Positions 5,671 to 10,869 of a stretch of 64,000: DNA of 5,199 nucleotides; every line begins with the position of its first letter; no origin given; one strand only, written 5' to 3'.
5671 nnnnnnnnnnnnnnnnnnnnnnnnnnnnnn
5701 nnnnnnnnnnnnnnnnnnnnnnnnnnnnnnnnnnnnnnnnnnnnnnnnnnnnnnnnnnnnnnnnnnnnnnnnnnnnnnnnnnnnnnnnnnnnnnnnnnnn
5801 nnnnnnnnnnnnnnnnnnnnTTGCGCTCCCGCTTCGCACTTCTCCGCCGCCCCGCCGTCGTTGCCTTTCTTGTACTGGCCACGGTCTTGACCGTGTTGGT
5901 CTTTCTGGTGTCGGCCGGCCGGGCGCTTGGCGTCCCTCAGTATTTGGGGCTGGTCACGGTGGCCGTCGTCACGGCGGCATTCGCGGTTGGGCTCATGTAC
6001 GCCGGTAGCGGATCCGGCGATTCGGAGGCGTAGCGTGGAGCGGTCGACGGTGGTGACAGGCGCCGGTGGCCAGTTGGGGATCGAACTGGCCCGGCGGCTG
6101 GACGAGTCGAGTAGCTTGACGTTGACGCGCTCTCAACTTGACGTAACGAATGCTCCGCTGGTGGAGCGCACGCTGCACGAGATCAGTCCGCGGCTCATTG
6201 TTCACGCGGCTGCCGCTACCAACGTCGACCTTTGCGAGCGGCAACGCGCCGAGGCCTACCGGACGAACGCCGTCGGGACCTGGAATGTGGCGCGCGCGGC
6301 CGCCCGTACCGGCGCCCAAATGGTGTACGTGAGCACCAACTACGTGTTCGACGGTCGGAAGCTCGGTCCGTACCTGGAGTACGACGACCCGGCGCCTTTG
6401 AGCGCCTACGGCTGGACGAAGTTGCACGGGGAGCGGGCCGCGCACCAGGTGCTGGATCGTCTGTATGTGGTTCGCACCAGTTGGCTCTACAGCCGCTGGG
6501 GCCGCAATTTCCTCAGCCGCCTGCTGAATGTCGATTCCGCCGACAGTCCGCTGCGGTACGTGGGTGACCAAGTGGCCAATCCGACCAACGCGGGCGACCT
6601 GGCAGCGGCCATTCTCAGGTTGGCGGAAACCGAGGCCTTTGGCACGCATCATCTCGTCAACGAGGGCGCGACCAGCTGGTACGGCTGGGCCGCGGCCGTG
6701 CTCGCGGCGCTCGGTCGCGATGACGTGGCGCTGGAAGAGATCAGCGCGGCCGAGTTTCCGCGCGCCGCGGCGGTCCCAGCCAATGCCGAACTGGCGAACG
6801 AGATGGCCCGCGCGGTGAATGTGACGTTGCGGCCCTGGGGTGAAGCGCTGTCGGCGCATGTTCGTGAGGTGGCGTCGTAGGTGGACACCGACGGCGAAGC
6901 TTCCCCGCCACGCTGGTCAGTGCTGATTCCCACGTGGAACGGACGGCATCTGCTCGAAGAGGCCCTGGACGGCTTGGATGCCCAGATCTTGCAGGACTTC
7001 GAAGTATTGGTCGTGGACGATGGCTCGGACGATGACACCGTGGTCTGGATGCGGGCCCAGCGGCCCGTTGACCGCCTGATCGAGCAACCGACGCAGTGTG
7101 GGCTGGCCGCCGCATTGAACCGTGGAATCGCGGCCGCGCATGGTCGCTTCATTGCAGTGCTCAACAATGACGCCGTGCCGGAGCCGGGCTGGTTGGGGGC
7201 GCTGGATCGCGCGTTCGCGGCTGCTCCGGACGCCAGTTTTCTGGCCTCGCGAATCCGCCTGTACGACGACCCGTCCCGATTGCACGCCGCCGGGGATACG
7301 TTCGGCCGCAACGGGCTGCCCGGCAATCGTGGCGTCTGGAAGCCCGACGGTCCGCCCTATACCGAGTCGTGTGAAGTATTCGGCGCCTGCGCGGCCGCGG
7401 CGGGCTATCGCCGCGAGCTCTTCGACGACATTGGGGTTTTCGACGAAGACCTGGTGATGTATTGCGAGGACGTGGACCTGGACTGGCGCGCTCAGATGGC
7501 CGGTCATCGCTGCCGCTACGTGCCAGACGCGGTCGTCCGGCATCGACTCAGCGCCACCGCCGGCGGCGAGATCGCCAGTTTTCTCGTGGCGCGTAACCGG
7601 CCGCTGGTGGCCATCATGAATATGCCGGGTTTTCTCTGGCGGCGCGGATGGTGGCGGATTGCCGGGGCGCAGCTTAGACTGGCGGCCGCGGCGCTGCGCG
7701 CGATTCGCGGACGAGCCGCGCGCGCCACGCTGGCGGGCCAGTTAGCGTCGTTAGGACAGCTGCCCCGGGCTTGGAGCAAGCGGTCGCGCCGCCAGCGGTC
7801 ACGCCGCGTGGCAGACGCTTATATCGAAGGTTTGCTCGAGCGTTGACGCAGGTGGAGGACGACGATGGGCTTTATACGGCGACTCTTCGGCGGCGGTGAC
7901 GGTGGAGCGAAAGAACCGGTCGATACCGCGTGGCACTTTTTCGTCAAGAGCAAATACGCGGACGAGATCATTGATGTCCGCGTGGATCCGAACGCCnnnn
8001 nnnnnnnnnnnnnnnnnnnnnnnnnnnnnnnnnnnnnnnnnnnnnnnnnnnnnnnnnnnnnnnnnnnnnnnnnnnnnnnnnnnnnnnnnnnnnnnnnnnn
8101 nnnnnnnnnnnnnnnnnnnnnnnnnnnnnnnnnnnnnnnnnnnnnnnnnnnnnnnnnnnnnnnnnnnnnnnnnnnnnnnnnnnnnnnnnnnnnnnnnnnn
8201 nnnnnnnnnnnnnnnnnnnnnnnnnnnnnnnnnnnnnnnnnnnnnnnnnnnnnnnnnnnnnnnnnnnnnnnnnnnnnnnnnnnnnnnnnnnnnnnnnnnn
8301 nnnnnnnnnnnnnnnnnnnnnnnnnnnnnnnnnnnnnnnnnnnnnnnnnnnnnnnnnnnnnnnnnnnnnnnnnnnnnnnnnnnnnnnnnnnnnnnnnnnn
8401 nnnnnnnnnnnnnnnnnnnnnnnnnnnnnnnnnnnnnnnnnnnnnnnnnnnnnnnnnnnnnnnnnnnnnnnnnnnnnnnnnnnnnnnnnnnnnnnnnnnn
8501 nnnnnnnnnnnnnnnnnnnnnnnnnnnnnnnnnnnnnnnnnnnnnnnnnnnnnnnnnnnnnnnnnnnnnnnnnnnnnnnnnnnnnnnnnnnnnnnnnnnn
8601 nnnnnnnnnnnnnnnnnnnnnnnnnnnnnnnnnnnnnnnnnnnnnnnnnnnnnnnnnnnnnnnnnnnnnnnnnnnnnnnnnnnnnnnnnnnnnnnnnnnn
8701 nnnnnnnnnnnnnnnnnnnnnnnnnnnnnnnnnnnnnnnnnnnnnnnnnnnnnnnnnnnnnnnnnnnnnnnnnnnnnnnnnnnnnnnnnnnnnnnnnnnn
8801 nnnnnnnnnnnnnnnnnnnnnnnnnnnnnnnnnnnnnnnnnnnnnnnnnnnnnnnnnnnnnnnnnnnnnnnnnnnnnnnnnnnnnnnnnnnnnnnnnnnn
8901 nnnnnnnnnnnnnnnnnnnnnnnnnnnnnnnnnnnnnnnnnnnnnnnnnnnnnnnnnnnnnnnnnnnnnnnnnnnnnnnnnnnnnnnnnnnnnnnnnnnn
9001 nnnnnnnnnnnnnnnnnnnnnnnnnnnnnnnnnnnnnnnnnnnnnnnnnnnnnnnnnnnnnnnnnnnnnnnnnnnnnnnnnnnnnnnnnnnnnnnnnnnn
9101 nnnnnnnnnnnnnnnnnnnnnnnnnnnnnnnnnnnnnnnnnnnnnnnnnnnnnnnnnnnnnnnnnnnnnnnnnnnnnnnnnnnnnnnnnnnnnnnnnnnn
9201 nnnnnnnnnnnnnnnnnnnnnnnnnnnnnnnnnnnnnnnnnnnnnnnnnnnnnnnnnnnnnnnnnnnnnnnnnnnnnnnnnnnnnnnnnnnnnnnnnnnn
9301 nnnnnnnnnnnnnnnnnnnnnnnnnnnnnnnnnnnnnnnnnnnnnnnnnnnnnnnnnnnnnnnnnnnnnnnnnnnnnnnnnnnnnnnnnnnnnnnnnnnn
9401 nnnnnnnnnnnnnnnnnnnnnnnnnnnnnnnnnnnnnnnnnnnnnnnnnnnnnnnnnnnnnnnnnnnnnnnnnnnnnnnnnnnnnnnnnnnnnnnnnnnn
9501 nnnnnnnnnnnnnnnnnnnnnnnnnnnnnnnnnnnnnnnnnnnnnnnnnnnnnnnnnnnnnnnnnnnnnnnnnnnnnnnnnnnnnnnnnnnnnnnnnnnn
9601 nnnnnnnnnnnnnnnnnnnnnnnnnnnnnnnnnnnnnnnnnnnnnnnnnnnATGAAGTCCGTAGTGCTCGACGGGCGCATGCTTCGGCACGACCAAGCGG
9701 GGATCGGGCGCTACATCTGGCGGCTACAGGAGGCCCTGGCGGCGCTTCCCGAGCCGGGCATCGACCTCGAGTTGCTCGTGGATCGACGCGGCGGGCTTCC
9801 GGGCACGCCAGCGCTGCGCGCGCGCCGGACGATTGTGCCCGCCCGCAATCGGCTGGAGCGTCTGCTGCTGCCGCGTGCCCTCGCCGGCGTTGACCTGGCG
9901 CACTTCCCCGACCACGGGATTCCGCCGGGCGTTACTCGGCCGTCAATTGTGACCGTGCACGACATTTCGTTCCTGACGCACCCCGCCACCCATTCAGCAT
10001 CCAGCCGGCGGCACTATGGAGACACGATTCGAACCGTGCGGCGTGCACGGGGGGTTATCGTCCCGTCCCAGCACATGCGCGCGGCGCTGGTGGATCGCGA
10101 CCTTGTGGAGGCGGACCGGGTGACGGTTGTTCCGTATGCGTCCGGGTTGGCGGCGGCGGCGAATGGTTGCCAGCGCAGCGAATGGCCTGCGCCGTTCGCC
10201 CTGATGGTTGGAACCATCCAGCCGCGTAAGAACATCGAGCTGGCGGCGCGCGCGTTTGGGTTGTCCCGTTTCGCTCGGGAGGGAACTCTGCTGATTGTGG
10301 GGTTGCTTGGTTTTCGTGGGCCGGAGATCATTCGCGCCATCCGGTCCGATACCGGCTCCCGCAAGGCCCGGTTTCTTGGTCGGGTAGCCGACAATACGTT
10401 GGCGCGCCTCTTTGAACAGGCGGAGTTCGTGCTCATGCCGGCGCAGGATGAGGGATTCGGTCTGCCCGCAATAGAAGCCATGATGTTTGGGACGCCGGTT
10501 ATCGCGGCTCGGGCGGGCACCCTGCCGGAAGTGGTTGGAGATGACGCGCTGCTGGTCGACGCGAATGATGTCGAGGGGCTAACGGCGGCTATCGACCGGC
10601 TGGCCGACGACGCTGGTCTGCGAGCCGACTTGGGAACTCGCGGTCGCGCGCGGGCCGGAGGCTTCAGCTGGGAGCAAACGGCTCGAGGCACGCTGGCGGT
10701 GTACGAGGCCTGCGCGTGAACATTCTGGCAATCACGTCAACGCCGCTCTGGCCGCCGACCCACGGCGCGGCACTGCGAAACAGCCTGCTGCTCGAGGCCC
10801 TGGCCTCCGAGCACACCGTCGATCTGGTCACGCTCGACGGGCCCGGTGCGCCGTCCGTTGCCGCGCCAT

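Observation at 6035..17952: Compact glycan-assembly locus resembling a protein O-glycosylation (S-layer-glycosylation-like) system, directly followed by a giant NHL-repeat lipoprotein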

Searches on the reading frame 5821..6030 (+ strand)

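Call 68: search_protein_families(library=pfam, proteins=[window:5821-6030:+], max_evalue=1)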
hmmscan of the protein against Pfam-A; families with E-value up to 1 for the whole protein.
seq(70 aa): 4 families
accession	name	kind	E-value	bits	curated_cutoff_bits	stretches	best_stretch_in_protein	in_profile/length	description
PF01851.28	PC_rep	-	0.094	13.6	21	1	52-66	2-16/35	Proteasome/cyclosome repeat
PF06197.19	DUF998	-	0.11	12.6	30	1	3-56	130-183/184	Protein of unknown function (DUF998)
PF20237.3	DUF6594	-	0.33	11.3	30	1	13-63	176-220/238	Family of unknown function (DUF6594)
PF12679.13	ABC2_membrane_2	-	0.54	9.9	27.2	1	10-59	120-173/283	ABC-2 family transporter protein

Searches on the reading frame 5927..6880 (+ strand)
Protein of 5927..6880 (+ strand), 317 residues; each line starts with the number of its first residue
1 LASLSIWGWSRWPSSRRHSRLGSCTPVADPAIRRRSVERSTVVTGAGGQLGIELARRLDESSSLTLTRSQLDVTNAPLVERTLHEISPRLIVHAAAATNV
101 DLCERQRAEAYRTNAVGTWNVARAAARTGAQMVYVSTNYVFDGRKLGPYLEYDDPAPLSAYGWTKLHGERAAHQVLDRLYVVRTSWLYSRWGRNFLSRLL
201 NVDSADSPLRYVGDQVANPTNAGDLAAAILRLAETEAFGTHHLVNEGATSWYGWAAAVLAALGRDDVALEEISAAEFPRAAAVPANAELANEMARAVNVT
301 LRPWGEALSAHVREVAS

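Call 4: search_protein_families(library=pfam, proteins=[window:5927-6880:+], max_evalue=0.01)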
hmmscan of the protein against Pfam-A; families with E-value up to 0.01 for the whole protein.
window:5927-6880:+ (317 aa): 6 families
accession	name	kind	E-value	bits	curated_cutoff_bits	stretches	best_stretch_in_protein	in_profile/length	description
PF04321.23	RmlD_sub_bind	-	3.9e-81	272.7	27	1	41-315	3-285/287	RmlD substrate binding domain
PF01370.27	Epimerase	-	5.7e-21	75.5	20.9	1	42-238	2-230/240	NAD dependent epimerase/dehydratase family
PF02719.21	Polysacc_synt_2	-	3.5e-13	49.9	20.2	1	71-139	61-130/293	Polysaccharide biosynthesis protein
PF16363.11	GDP_Man_Dehyd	-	5.5e-10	39.7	27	1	66-174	54-166/332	GDP-mannose 4,6 dehydratase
PF07993.18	NAD_binding_4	-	3.6e-05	23.5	20.1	1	89-145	90-145/258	Male sterility protein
PF01073.25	3Beta_HSD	-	6.8e-05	22.5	22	1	59-140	39-119/280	3-beta hydroxysteroid dehydrogenase/isomerase family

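Call 18: search_protein_families(library=ncbifam, proteins=[window:6035-6880:+], max_evalue=0.001)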
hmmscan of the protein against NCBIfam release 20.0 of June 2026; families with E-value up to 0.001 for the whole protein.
window:6035-6880:+ (281 aa): 8 families
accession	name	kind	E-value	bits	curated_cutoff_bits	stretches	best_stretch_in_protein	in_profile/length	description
TIGR01214.1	rmlD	equivalog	2.3e-80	269.8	224.05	1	6-277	3-283/285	dTDP-4-dehydrorhamnose reductase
NF007440.0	PRK09987.1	equivalog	2.5e-39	135.4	308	1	7-273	5-287/299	dTDP-4-dehydrorhamnose reductase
TIGR01179.1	galE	equivalog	1.8e-09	36.9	262.3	1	33-137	52-157/332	UDP-glucose 4-epimerase GalE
TIGR01181.1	dTDP_gluc_dehyt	equivalog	5.1e-08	32.4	365.1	1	22-131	46-157/321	dTDP-glucose 4,6-dehydratase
TIGR02622.1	CDP_4_6_dhtase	equivalog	3e-05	23.3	278.45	1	32-108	58-136/352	CDP-glucose 4,6-dehydratase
TIGR03589.1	PseB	equivalog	3e-05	23.1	407.75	1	41-101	66-125/324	UDP-N-acetylglucosamine 4,6-dehydratase (inverting)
TIGR03466.1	HpnA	hypoth_equivalog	3.9e-05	22.7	367.65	1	5-137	3-153/327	hopanoid-associated sugar epimerase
TIGR02197.1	heptose_epim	equivalog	0.0001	21.6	274.6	0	50-137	65-150/316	ADP-glyceromanno-heptose 6-epimerase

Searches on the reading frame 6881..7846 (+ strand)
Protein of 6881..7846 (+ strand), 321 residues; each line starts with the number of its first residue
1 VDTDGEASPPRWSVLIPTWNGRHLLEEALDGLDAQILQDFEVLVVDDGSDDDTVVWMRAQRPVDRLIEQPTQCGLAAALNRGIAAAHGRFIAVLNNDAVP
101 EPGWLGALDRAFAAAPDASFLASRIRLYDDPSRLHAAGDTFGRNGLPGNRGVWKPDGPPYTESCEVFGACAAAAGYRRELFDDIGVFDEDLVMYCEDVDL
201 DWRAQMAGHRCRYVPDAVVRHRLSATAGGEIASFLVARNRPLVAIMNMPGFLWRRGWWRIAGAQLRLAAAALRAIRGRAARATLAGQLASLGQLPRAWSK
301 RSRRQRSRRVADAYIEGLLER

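Call 4: search_protein_families(library=pfam, proteins=[window:6881-7846:+], max_evalue=0.01)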
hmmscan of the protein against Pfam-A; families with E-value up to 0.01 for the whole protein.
window:6881-7846:+ (321 aa): 4 families
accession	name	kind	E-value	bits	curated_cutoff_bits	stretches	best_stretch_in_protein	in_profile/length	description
PF00535.33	Glycos_transf_2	-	2.7e-24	86.4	23.3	1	13-184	1-167/168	Glycosyl transferase family 2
PF13641.12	Glyco_tranf_2_3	-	2.6e-14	54.2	27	1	10-222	1-212/230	Glycosyltransferase like family 2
PF10111.15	Glyco_tranf_2_2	-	6.4e-05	23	27.3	1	13-99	1-93/276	Glycosyltransferase like family 2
PF13632.12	Glyco_trans_2_3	-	0.0014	18.9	27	1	174-231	77-129/198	Glycosyl transferase family group 2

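Call 18: search_protein_families(library=ncbifam, proteins=[window:6881-7846:+], max_evalue=0.001)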
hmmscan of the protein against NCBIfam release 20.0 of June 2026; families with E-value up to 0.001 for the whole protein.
window:6881-7846:+ (321 aa): 18 families
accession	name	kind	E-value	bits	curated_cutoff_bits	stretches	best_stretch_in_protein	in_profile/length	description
TIGR03965.1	mycofact_glyco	equivalog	1.7e-30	106.4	280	1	8-223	72-282/467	mycofactocin biosynthesis glycosyltransferase MftF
NF041875.1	EPS_EpsD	equivalog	4.2e-22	79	370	1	13-222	2-207/325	exopolysaccharide biosynthesis glycosyltransferase EpsD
TIGR03937.1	PgaC_IcaA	equivalog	2.7e-18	66.1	422.3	2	10-102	45-140/407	poly-beta-1,6-N-acetyl-D-glucosamine synthase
TIGR04283.1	glyco_like_mftF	equivalog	3e-16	59.7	182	1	13-126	2-110/221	TIGR04283 family arsenosugar biosynthesis glycosyltransferase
NF038302.1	EPS_HpsE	equivalog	5.9e-13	48.4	300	1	13-126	4-125/307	hormogonium polysaccharide biosynthesis glycosyltransferase HpsE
NF007482.0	PRK10073.1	equivalog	8.7e-13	48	423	1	9-100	5-98/334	glycosyltransferase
NF047683.1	TeichurnBiosyTuaG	equivalog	4.7e-11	42.8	400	1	10-99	6-98/252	teichuronic acid biosynthesis protein TuaG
NF038299.1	EPS_HpsN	equivalog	4.5e-09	35.7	425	1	12-228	3-227/317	hormogonium polysaccharide biosynthesis glycosyltransferase HpsN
NF041394.1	GtaseAglG_Halo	equivalog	3e-08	33.3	440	1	24-112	17-107/304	glucosyl-dolichyl phosphate glucuronosyltransferase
NF050050.1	ProtGlycPglI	equivalog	8.7e-08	31.9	500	1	10-98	2-94/306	GalNAc(5)-diNAcBac-PP-undecaprenol beta-1,3-glucosyltransferase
NF053739.1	GlytfEpsEBac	equivalog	5.2e-07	28.9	450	1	10-98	1-93/265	glycosyltransferase EpsE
NF045692.1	OglycostaseCruG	equivalog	3.3e-06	26.3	600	1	13-108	44-148/386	2'-O-glycosyltransferase CruG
TIGR01556.1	rhamnosyltran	subfamily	5.3e-05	22.5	200.55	0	177-224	156-203/281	rhamnosyltransferase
TIGR04009.1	wcaE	equivalog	6.7e-05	22.3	369.2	1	38-98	32-93/248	colanic acid biosynthesis glycosyltransferase WcaE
TIGR03111.1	glyc2_xrt_Gpos1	hypoth_equivalog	0.00019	20.3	363.95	1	9-102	48-146/439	TIGR03111 family XrtG-associated glycosyltransferase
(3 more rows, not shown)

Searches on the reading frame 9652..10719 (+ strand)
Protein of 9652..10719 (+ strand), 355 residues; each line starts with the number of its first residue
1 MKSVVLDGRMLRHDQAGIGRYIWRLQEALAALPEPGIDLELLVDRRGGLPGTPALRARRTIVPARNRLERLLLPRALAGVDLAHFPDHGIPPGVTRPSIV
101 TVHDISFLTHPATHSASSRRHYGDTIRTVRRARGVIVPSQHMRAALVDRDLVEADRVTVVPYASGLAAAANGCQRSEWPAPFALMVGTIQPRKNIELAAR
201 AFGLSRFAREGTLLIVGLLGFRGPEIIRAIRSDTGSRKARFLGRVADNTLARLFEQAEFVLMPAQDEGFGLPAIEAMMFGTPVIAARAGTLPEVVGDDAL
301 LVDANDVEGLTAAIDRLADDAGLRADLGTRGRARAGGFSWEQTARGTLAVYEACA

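Call 4: search_protein_families(library=pfam, proteins=[window:9652-10719:+], max_evalue=0.01)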
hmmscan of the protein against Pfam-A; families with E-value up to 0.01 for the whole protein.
window:9652-10719:+ (355 aa): 5 families
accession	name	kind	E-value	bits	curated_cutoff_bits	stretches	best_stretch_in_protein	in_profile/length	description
PF00534.26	Glycos_transf_1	-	1.7e-26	93.2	26.4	1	181-333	16-171/172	Glycosyl transferases group 1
PF13692.12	Glyco_trans_1_4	-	1.5e-23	84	27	1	183-320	4-142/142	Glycosyl transferases group 1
PF20706.3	GT4-conflict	-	3.7e-11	43.1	26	1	179-288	196-313/385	Family 4 Glycosyltransferase in conflict systems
PF13439.12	Glyco_transf_4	-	5.7e-08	33.4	28.5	1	17-161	3-163/170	Glycosyltransferase Family 4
PF13524.12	Glyco_trans_1_2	-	8.2e-08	32.7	25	1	237-344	23-139/144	Glycosyl transferase-like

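Call 7: find_encoding_contigs(protein=window:9652-10719:+, flank=10000, max_places=6)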
Protein window:9652-10719:+ (355 aa): 1 contig read that carries it; 1 place shown.
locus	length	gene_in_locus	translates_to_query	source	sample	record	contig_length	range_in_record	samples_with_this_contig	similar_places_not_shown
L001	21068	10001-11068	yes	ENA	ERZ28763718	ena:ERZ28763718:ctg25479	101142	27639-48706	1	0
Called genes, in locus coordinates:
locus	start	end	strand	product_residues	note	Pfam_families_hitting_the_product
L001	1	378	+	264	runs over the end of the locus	PF02633:Creatininase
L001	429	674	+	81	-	PF00293:NUDIX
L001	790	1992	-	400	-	PF13527:Acetyltransf_9, PF00583:Acetyltransf_1, PF13508:Acetyltransf_7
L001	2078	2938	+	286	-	-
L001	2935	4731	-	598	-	PF13360:PQQ_2 (weak)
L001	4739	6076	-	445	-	PF00919:UPF0004, PF04055:Radical_SAM, PF01938:TRAM (weak)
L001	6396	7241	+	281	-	PF01370:Epimerase, PF04321:RmlD_sub_bind, PF16363:GDP_Man_Dehyd, PF02719:Polysacc_synt_2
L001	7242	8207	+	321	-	PF13641:Glyco_tranf_2_3, PF00535:Glycos_transf_2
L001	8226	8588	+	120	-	-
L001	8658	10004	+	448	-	PF04932:Wzy_C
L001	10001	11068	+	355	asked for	PF13439:Glyco_transf_4, PF13579:Glyco_trans_4_4 (weak), PF20706:GT4-conflict, PF00534:Glycos_transf_1, PF13692:Glyco_trans_1_4, PF13524:Glyco_trans_1_2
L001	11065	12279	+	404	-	PF13439:Glyco_transf_4 (weak), PF13579:Glyco_trans_4_4, PF13692:Glyco_trans_1_4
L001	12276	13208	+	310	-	PF00535:Glycos_transf_2, PF13632:Glyco_trans_2_3 (weak)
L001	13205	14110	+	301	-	PF13641:Glyco_tranf_2_3, PF00535:Glycos_transf_2, PF13632:Glyco_trans_2_3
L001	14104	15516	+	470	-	PF13727:CoA_binding_3, PF02397:Bac_transf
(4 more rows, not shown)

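Call 18: search_protein_families(library=ncbifam, proteins=[window:9652-10719:+], max_evalue=0.001)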
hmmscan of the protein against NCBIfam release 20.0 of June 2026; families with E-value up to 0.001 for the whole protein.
window:9652-10719:+ (355 aa): 25 families
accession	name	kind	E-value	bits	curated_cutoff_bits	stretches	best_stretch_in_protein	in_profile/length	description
TIGR03449.1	mycothiol_MshA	equivalog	4.7e-23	81.7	462.5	1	129-353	162-402/406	D-inositol-3-phosphate glycosyltransferase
TIGR04047.1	MSMEG_0565_glyc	hypoth_equivalog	1.6e-20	73.5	259.85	1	127-352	134-372/373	MSMEG_0565 family glycosyltransferase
NF041876.1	EPS_EpsE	equivalog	2.1e-15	56.9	400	1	229-335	268-376/389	exopolysaccharide biosynthesis GT4 family glycosyltransferase EpsE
TIGR03999.1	thiol_BshA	equivalog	2.9e-15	56.1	273.7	1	197-352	216-371/375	N-acetyl-alpha-D-glucosaminyl L-malate synthase BshA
TIGR02149.1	glgA_Coryne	subfamily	1.6e-13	50.5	302.4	1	244-353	271-389/391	glycogen synthase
TIGR03088.1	stp2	hypoth_equivalog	3.5e-13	49.3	409.05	1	184-352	198-371/374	TIGR03088 family PEP-CTERM/XrtA system glycosyltransferase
NF038229.1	Glyco4_Geo_Pelo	equivalog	1.8e-12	46.9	400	1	114-353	92-335/338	GPMC system family 4 glycosyltransferase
NF053787.1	GlcN_PG_synth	equivalog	5.9e-12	45.1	480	1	246-353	251-358/361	N-acetylglucosaminyl phosphatidylglycerol synthase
NF041010.1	glycosy_Agl16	equivalog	3.6e-11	42.5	575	1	127-353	129-350/352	glycosylation protein Agl16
TIGR04157.1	glyco_rSAM_CFB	subfamily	1.9e-09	37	400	1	124-299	162-343/406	TIGR04157 family glycosyltransferase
NF038295.1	EPS_HpsP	equivalog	1.5e-08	34.1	550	1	226-353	257-386/388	hormogonium polysaccharide biosynthesis glycosyltransferase HpsP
NF001901.0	PRK00654.1-5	equivalog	1.6e-08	33.5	649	1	248-353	382-490/502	glycogen synthase GlgA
NF038298.1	EPS_HpsO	equivalog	9.2e-08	31.2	575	1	267-335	299-367/388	hormogonium polysaccharide biosynthesis glycosyltransferase HpsO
NF047684.1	TeichurnBiosyTuaC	equivalog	2.5e-07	30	550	1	223-321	256-355/391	teichuronic acid biosynthesis protein TuaC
TIGR02468.1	sucrsPsyn_pln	equivalog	4e-07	28.2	1143.95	1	261-349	576-666/1051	sucrose-phosphate synthase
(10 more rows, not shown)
